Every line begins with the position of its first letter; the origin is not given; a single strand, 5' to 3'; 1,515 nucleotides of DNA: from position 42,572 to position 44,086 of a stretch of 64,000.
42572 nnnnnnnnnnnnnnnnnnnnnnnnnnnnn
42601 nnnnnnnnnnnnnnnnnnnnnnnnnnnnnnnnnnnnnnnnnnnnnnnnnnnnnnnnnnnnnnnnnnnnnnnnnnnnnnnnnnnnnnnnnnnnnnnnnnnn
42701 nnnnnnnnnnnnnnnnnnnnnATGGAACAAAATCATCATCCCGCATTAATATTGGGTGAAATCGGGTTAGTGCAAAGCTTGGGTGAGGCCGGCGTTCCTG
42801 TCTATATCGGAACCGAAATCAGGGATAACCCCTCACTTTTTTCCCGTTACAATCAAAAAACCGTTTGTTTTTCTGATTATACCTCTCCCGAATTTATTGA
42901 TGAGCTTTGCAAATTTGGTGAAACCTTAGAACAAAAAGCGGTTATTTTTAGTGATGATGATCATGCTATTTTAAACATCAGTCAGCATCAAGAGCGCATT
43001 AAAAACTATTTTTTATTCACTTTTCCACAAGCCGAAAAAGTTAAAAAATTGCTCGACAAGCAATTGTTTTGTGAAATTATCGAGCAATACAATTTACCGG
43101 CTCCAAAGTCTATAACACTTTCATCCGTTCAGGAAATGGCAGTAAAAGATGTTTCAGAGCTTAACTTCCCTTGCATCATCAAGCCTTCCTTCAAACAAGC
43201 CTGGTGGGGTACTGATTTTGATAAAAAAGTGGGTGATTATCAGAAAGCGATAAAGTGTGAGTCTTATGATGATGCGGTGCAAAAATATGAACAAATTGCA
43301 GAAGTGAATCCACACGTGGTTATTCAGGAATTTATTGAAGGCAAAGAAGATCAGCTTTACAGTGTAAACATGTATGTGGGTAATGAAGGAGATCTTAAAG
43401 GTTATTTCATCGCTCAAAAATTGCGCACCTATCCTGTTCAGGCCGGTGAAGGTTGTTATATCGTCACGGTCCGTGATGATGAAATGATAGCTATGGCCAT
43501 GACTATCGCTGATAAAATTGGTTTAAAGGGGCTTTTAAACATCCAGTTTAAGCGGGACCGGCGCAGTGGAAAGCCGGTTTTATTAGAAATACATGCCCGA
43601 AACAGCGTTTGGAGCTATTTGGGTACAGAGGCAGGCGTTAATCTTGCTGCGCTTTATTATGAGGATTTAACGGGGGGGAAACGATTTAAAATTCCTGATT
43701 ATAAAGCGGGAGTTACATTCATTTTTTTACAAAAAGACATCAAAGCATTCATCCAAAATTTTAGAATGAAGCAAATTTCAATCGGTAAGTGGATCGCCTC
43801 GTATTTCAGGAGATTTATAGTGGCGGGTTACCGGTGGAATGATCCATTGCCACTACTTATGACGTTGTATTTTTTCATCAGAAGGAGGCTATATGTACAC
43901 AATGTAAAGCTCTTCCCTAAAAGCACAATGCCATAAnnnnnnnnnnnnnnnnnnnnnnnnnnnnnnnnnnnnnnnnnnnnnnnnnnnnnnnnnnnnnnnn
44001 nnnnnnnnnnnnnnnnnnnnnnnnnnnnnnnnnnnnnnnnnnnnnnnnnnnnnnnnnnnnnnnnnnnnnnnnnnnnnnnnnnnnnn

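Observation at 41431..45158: Three tandem ATP-grasp ligases that all replace the metal-binding Asn with His (E-x-H-x-R)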

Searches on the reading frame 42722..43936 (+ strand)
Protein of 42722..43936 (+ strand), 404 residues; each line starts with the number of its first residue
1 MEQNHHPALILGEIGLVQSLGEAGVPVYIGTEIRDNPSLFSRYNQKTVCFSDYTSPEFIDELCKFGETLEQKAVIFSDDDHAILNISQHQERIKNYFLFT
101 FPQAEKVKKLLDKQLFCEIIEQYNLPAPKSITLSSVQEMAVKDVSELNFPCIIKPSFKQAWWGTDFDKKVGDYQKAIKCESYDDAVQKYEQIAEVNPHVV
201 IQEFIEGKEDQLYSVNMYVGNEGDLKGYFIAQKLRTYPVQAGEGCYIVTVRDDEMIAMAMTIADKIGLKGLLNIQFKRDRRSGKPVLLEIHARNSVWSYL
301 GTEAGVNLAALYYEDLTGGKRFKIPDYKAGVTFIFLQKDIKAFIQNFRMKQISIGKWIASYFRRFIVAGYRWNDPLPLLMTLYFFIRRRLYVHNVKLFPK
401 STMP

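Call 3: search_protein_families(library=pfam, proteins=[window:42722-43936:+], max_evalue=0.01)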
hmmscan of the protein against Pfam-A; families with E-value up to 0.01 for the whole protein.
window:42722-43936:+ (404 aa): 4 families
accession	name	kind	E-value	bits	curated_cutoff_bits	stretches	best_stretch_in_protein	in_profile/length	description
PF15632.11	ATPgrasp_Ter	-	7e-11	42.4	29.1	1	197-329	3-121/131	ATP-grasp in the biosynthetic pathway with Ter operon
PF02786.22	CPSase_L_D2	-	4.5e-07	30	19.8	0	112-170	1-60/211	Carbamoyl-phosphate synthase L chain, ATP binding domain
PF13535.11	ATP-grasp_4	-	1.1e-06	28.8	27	1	148-249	2-102/160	ATP-grasp domain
PF02655.19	ATP-grasp_3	-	0.0011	19.5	23.2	1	183-293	63-156/160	ATP-grasp domain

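Call 4: search_protein_families(library=ncbifam, proteins=[window:42722-43936:+], max_evalue=0.01)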
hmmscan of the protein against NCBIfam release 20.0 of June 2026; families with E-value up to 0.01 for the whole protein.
window:42722-43936:+ (404 aa): 16 families
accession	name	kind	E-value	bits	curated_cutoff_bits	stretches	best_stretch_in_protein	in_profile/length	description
NF009404.0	PRK12767.1-3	equivalog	2.6e-17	62.7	316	1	51-321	50-311/344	carbamoyl phosphate synthase-like protein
NF009402.0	PRK12767.1-1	equivalog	3.1e-16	59.1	218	1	46-331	49-313/329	carbamoyl phosphate synthase-like protein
NF009405.0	PRK12767.1-4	equivalog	4e-12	45.8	390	1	52-330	52-303/320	carbamoyl phosphate synthase-like protein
TIGR01369.1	CPSaseII_lrg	equivalog_domain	2e-09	35.7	1027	1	84-310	643-858/1052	carbamoyl-phosphate synthase (glutamine-hydrolyzing) large subunit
NF009406.0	PRK12767.1-5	equivalog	7.3e-09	35.1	271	1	50-334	51-312/327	carbamoyl phosphate synthase-like protein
NF003671.0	PRK05294.1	equivalog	2.2e-08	32.2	599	1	104-177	120-192/1058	carbamoyl-phosphate synthase large subunit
NF005315.0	PRK06849.1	equivalog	1.1e-07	31.2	406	1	84-228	88-213/389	hypothetical protein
NF053643.1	Ddl_archaea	equivalog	2.2e-06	26.9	500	1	111-308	105-285/367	putative pseudomurein biosynthesis ATP-grasp protein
TIGR01205.1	D_ala_D_alaTIGR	subfamily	2.1e-05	23.7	245.65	1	111-290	105-283/318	D-alanine--D-alanine ligase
NF002378.0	PRK01372.1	subfamily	4.7e-05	22.3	243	1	111-290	99-267/305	D-alanine--D-alanine ligase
NF005543.0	PRK07206.1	subfamily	0.00011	20.9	302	1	106-217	102-207/416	hypothetical protein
TIGR02144.1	LysX_arch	equivalog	0.00044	19.4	275.6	1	108-212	83-178/281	lysine biosynthesis protein LysX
TIGR02068.2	cya_phycin_syn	equivalog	0.00057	18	850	1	111-216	212-305/862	cyanophycin synthetase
TIGR00768.1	rimK_fam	subfamily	0.0015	18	143.4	1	108-209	83-174/276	RimK family alpha-L-glutamate ligase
NF009403.0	PRK12767.1-2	equivalog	0.0025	17.1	286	1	52-266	47-239/342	carbamoyl phosphate synthase-like protein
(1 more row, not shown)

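Call 5: search_solved_structures(query=window:42722-43936:+, max_evalue=1, show_alignments=4)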
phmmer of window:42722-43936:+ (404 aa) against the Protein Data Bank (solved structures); distinct sequences matched with E-value up to 1: 13.
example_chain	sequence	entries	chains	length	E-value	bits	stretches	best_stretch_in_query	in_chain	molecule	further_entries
1ce8_A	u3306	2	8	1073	1.4e-07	34.4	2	71-166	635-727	PROTEIN (CARBAMOYL-PHOSPHATE SYNTHASE) | carbamoyl phosphate synthetase large chain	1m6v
1bxr_A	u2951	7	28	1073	1.5e-07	34.3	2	71-166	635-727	CARBAMOYL-PHOSPHATE SYNTHASE | CARBAMOYL PHOSPHATE SYNTHETASE: LARGE SUBUNIT | CARBAMOYL PHOSPHATE SYNTHETASE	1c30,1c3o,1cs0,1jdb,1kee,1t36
1a9x_A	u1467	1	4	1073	1.7e-06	30.8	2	102-304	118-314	CARBAMOYL PHOSPHATE SYNTHETASE (LARGE CHAIN)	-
2pn1_A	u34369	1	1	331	0.03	16.9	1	184-317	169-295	Carbamoylphosphate synthase large subunit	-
2m19_A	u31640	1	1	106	0.65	12.5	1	157-202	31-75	Molybdopterin converting factor subunit 1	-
4nb9_A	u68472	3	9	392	0.79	12.2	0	231-255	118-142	Terminal oxygenase component of carbazole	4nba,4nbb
1ww9_A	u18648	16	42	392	0.79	12.2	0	231-255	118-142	terminal oxygenase component of carbazole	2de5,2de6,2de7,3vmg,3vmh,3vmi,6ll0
5d8d_A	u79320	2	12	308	0.79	12.2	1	142-292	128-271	D-alanine--D-alanine ligase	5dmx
4nb8_A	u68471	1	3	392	0.79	12.2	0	231-255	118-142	Terminal oxygenase component of carbazole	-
4nbc_A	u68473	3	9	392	0.82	12.1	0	231-255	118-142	Terminal oxygenase component of carbazole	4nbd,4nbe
4nbf_A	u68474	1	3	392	0.88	12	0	231-255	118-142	Terminal oxygenase component of carbazole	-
4nbg_A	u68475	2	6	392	0.89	12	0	231-255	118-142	Terminal oxygenase component of carbazole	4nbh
3r23_A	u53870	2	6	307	0.91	12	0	111-209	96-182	D-alanine--D-alanine ligase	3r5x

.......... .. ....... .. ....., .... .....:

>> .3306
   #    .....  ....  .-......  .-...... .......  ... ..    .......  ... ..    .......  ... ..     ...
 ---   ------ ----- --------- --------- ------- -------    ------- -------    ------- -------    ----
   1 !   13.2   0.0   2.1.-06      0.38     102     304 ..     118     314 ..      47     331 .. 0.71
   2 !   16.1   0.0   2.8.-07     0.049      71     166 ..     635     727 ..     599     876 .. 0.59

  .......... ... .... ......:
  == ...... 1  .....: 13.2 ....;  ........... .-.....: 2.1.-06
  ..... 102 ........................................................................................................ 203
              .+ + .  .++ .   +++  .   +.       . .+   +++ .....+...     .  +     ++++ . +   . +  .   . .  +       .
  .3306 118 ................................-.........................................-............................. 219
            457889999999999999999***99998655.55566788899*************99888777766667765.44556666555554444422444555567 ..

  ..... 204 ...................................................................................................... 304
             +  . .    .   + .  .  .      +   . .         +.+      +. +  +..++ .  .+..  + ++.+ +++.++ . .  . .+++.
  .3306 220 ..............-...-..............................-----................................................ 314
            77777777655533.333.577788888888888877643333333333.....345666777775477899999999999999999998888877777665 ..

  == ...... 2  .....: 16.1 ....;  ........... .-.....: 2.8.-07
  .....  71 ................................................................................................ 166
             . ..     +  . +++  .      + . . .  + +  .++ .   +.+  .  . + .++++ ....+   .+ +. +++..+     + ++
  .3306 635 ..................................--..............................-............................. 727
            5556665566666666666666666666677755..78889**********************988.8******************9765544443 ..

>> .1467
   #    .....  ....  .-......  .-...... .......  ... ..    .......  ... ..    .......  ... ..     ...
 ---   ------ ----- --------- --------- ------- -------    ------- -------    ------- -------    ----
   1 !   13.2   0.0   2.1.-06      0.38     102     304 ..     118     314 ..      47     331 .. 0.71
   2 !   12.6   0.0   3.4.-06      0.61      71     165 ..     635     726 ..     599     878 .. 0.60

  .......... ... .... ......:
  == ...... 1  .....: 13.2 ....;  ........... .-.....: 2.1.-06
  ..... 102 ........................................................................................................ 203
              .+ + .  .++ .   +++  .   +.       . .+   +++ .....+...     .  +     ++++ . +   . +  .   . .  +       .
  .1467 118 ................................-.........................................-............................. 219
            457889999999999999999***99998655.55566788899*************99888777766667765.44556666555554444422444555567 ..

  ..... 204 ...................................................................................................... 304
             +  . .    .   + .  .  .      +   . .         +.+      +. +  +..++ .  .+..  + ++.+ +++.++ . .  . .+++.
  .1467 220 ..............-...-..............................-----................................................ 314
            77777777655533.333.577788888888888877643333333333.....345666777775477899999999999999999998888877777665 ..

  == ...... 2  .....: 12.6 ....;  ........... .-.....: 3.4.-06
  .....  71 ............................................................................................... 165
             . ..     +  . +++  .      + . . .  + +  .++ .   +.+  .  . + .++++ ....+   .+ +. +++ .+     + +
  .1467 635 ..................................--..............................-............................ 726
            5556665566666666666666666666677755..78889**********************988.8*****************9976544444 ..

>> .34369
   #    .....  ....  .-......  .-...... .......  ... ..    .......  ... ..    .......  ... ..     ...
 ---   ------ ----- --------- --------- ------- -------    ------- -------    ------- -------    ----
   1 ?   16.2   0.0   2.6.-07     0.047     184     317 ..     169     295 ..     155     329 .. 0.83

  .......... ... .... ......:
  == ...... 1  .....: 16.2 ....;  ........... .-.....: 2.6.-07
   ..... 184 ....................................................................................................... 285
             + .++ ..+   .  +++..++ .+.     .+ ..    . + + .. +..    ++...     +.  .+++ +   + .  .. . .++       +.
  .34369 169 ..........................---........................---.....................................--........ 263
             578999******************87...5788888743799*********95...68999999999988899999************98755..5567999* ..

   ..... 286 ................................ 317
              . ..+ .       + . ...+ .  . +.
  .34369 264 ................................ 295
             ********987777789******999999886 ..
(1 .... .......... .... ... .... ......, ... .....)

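Call 7: find_homologous_proteins(query=window:42722-43936:+, max_evalue=0.001)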
Query window:42722-43936:+ (404 aa): 84 proteins with E <= 0.001 among 2111 candidates.
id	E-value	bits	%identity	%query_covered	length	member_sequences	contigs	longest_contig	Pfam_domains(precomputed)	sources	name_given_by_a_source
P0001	4.8e-275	930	100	100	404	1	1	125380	PF13535.12,PF15632.12,PF02786.23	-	-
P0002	4.2e-214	729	78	100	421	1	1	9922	PF15632.12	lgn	-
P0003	2.5e-211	720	77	100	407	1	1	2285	PF15632.12,PF02786.23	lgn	-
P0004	9.0e-196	669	70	99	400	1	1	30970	PF13535.12,PF15632.12,PF02786.23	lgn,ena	-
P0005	5.3e-193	660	70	98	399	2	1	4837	PF15632.12,PF02786.23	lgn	-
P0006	1.3e-190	652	70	95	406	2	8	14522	PF13535.12,PF15632.12,PF02786.23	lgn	-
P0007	5.5e-190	650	70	98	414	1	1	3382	PF15632.12,PF02786.23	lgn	-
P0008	3.1e-189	647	70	96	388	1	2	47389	PF13535.12,PF15632.12,PF02786.23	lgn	-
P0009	1.1e-185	636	67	98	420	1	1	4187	PF15632.12,PF02786.23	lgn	-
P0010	2.3e-185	635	66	97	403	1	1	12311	PF15632.12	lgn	-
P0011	1.9e-184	632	69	96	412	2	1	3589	PF13535.12,PF15632.12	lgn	-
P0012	1.6e-183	629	69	95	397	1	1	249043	PF15632.12,PF02786.23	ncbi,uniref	ncbi:carboxylate--amine ligase [Fodinibius sp. AD559]|uniref:carboxylate--amine ligase n=1 Tax=Fodin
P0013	1.9e-179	615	66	95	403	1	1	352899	PF13535.12,PF15632.12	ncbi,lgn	-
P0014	3.3e-179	614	66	96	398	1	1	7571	PF15632.12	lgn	-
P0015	4.7e-174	597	64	98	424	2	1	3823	PF15632.12,PF02786.23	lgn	-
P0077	2.3e-86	309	38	97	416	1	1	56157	PF13535.12,PF15632.12,PF02786.23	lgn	-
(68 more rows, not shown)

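Call 14: find_related_loci(query=window:42722-43936:+, collection=genome_contigs, flank=10000)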
Query window:42722-43936:+ (404 aa) in genome_contigs; peptide patterns used: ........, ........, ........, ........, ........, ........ (x = any residue, [..] = any of these).
76 stretches matched a pattern, but none encodes a relative of the query by tblastn (E <= 1e-3).

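Call 15: find_related_loci(query=A2, collection=genome_contigs, flank=10000)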
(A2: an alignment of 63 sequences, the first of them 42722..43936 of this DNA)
Query A2 (404 aa) in genome_contigs; peptide patterns used: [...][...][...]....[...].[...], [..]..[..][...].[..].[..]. (x = any residue, [..] = any of these).
176 stretches matched a pattern; 39 encode a relative of the query (tblastn E <= 1e-3); 37 distinct loci.
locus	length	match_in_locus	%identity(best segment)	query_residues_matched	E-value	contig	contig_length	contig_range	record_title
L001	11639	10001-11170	69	1-390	0e+0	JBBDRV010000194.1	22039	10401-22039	MAG: Balneolaceae bacterium isolate LejiaC_50_10 Lejia_C_5478_length_22039_cov_6, whole genome shotgun sequence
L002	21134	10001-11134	67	7-384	0e+0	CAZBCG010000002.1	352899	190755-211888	MAG TPA_asm: uncultured Balneolaceae bacterium isolate binchicken_co207_45 genome assembly, contig: NODE_2_length_352899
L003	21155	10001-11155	62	7-391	2e-172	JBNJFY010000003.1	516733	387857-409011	MAG: Bacteroidota bacterium isolate Y22_60dBSe2.bin.195 NODE_4_length_516733_cov_59.699940, whole genome shotgun sequenc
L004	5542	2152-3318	60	7-397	4e-168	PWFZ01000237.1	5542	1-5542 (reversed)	MAG: Balneolaceae bacterium isolate T1Sed10_211R1 T1-Sed10-C19284, whole genome shotgun sequence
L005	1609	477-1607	61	7-384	5e-176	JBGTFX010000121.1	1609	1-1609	MAG: Balneolaceae bacterium isolate JTS-RE201 k141_10008399, whole genome shotgun sequence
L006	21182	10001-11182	62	1-390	4e-170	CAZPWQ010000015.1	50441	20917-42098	MAG TPA_asm: uncultured Balneolaceae bacterium isolate SRP284430_co1_47 genome assembly, contig: NODE_227_length_50441_c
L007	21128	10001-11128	47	4-380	7e-120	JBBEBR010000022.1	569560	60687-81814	MAG: Balneolaceae bacterium isolate LejiaF_41_86 Lejia_F_9_length_569560_cov_52, whole genome shotgun sequence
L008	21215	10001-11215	46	4-404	3e-117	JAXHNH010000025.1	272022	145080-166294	MAG: Gracilimonas sp. isolate Salar_de_Ascotan_soil_MAG_ASO8 contig_1169_polypolish, whole genome shotgun sequence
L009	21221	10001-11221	45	2-404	4e-115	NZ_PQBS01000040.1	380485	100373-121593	Gracilimonas amylolytica strain LA399 LA399A_507, whole genome shotgun sequence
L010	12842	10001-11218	45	3-404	1e-114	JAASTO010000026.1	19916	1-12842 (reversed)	MAG: Balneolaceae bacterium isolate KhS_metabat.64 KhS_C863, whole genome shotgun sequence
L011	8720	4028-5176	42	7-390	4e-106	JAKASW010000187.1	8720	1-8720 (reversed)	MAG: Bacteroidetes bacterium isolate YP1.bin85 NODE_6668_length_8720_cov_1.169091, whole genome shotgun sequence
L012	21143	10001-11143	43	7-388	4e-105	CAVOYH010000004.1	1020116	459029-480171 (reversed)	MAG: uncultured Bacteroidetes bacterium isolate MFD09964.bin.2.229 genome assembly, contig: contig_493, whole genome sho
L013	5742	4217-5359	43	7-388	2e-104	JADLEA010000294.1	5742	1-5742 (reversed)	MAG: Bacteroidetes bacterium isolate SJ300 c_000000791010, whole genome shotgun sequence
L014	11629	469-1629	41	7-395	2e-104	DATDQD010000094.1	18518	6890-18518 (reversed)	MAG TPA_asm: Bacteroidota bacterium isolate SMAG_U7938 k141_1393646, whole genome shotgun sequence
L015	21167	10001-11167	41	7-404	4e-103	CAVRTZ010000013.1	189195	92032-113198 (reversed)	MAG: uncultured Ignavibacteria bacterium isolate MFD02809.bin.2.75 genome assembly, contig: contig_230980, whole genome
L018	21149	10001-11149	42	7-390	3e-100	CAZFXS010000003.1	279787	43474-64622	MAG TPA_asm: uncultured Chlorobiaceae bacterium isolate SRP237561_co1_246 genome assembly, contig: NODE_30_length_279787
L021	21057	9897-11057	40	3-390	1e-97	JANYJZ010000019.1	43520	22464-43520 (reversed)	MAG: Ignavibacteriae bacterium isolate GL140_4_metabinner_9 GL140_4_k141_3025037, whole genome shotgun sequence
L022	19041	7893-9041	39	7-391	1e-97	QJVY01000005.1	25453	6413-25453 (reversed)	MAG: Ignavibacteria bacterium isolate SZUA-254 scaffold_2612, whole genome shotgun sequence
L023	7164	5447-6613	41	1-390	2e-97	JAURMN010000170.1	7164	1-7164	MAG: Balneolales bacterium isolate SFB_Oligo_Co_36 k141_4708324, whole genome shotgun sequence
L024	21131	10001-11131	43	1-380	1e-96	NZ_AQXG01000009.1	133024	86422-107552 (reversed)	Gracilimonas tropica DSM 19535 B151DRAFT_scaffold_8.9_C, whole genome shotgun sequence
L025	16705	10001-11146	38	8-390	2e-94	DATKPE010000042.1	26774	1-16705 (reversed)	MAG TPA_asm: Bacteroidota bacterium isolate SMAG_U14783 k141_4012114, whole genome shotgun sequence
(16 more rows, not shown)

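Call 20: search_protein_representatives(alignment_id=A2)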
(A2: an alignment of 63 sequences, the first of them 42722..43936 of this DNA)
Query: 63 sequences, 406 profile positions. Proteins with E-value up to 0.001 (for the whole library): 15472; up to 1e-10: 8581; up to 1e-30: 2464. The best 150 are listed.
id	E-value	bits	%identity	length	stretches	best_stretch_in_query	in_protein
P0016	4.4e-180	615.2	-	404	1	3-396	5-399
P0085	2.8e-176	602.7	-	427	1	6-393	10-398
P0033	4.0e-175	598.9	-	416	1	4-390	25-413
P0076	4.6e-174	595.4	-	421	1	6-400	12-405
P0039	4.9e-174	595.3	-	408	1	3-396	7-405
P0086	4.2e-159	546.1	-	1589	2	13-390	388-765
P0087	4.5e-150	516.4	-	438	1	1-396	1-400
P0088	3.7e-149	513.4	-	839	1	4-393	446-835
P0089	2.1e-139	481.2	-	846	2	8-393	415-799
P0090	2.1e-136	471.4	-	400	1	5-396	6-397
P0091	8.6e-136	469.4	-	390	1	5-391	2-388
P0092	1.2e-134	465.5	-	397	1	6-391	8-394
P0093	1.1e-129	449.2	-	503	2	5-324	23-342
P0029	5.8e-125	433.7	-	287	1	109-392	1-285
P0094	2.7e-123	428.2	-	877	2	18-400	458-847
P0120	8.0e-86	304.8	-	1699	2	12-392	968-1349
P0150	1.3e-75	271.1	-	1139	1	14-394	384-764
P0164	5.3e-74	265.9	-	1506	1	8-393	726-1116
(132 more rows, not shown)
